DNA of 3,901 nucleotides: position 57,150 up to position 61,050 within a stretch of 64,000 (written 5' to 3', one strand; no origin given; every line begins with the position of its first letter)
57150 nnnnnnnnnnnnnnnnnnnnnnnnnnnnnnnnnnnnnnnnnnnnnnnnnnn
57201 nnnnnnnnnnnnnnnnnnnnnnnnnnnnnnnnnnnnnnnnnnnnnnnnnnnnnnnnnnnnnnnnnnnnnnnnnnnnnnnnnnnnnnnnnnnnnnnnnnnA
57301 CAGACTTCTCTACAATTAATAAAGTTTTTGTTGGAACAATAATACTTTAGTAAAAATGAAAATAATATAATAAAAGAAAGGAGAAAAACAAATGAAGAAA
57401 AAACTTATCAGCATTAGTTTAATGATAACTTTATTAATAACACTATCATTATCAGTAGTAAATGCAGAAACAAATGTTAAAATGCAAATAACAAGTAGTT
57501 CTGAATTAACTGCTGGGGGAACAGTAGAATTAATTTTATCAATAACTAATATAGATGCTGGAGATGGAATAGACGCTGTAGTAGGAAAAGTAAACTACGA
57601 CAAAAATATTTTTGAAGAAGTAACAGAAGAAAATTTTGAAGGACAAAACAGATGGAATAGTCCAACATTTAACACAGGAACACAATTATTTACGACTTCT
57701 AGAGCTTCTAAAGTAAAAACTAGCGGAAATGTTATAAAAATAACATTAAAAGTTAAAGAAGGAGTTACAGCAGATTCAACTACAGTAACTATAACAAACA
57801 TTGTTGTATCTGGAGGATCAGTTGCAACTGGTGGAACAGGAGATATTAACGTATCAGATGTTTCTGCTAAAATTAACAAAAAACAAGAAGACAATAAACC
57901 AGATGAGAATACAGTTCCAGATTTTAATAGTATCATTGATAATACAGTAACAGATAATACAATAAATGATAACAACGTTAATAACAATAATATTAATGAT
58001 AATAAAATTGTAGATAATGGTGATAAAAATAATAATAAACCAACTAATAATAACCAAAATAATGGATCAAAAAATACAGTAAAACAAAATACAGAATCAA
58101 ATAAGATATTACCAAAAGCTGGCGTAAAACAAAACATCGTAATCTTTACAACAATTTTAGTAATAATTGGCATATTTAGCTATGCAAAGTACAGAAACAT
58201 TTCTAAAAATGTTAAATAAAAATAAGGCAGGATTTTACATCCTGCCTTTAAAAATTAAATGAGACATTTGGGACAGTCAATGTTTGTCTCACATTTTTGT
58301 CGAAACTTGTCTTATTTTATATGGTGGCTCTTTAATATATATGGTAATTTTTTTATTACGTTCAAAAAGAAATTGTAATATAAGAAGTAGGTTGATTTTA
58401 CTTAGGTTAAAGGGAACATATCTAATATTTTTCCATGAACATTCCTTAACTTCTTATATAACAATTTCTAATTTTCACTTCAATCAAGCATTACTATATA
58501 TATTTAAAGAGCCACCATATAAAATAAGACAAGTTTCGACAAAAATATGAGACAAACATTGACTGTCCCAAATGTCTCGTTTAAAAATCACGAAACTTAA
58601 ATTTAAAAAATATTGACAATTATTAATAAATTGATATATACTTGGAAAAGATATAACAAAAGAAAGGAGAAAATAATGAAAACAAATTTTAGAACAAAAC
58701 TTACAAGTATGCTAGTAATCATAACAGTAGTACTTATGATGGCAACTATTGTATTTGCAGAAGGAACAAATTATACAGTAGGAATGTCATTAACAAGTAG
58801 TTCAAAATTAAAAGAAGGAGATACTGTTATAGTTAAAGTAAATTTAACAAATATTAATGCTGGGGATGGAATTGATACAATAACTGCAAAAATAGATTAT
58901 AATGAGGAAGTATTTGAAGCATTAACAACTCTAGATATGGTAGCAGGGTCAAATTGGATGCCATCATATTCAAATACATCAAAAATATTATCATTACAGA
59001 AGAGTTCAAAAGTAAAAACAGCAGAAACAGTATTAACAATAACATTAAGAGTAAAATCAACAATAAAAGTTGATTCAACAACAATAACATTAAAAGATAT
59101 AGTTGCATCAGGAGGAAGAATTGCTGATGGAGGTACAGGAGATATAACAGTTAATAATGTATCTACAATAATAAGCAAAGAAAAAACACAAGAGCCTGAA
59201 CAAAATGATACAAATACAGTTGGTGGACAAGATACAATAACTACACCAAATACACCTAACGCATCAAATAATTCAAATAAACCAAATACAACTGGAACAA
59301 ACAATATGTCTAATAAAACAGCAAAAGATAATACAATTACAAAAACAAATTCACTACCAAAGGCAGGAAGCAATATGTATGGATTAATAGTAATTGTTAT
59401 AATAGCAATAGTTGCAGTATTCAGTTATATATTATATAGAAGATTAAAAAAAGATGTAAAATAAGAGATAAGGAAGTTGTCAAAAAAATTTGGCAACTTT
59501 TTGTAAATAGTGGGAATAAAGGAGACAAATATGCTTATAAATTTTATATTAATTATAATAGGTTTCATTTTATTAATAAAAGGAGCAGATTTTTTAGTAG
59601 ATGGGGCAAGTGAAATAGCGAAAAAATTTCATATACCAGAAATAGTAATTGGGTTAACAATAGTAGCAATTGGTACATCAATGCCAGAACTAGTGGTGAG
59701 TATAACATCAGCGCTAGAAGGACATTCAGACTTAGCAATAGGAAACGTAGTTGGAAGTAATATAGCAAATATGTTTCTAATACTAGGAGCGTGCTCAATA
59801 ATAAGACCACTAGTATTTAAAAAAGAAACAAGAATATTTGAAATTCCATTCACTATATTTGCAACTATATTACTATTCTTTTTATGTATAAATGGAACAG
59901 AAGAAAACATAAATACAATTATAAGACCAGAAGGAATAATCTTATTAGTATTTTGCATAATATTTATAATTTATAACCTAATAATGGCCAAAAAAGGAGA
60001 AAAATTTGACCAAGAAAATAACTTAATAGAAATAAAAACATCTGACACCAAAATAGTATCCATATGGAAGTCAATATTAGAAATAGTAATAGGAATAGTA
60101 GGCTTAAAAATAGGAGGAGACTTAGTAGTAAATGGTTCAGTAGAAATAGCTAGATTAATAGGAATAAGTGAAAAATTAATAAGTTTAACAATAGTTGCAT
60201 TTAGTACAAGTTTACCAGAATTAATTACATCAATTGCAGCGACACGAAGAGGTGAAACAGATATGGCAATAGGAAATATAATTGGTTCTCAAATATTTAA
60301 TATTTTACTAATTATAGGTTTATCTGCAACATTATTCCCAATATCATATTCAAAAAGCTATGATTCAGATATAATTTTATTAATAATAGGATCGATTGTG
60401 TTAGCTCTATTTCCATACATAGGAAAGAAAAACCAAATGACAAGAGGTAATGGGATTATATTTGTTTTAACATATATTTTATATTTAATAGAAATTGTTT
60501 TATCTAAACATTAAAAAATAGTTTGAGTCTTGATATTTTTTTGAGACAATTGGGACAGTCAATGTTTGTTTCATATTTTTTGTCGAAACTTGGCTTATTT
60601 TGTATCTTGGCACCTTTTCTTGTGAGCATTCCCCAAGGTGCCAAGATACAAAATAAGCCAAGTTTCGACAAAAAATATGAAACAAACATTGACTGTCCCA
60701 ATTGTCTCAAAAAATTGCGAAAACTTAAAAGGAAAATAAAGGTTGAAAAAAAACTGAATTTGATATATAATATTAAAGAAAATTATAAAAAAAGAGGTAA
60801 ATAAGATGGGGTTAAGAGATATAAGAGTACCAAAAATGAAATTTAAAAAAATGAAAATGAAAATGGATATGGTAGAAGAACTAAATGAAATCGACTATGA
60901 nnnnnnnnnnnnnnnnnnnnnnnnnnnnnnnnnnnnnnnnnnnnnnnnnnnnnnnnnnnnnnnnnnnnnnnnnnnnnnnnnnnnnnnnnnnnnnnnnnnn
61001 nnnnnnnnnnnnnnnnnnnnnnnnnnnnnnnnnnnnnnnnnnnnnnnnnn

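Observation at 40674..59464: Non-cellulosomal cohesin-dockerin display module: a 5.5k-aa adhesin with a dockerin, followed by two sortase-anchored cohesin-like proteins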

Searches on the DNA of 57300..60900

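Call 97: search_rna_families(source=window, start=57300, end=60900, threshold=evalue, max_evalue=1)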
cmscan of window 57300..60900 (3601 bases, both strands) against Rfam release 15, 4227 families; matches with E-value up to 1: 5.
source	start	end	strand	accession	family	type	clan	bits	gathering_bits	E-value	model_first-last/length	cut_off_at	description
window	60544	60707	-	RF04120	MIR5998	Gene; miRNA;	-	74.4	180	2.8e-15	1-173/173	no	MIR5998 microRNA precursor family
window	60544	60707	+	RF04120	MIR5998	Gene; miRNA;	-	74.1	180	3.3e-15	1-173/173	no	MIR5998 microRNA precursor family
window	60581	60670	+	RF04242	mir-5595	Gene; miRNA;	-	45.3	100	3e-07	1-72/72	no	mir-5595 microRNA precursor family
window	60581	60670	-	RF04242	mir-5595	Gene; miRNA;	-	45.1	100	3.4e-07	1-72/72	no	mir-5595 microRNA precursor family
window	60579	60672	-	RF03642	MIR5743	Gene; miRNA;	-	35.8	111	0.00017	1-81/81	no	MIR5743 microRNA precursor family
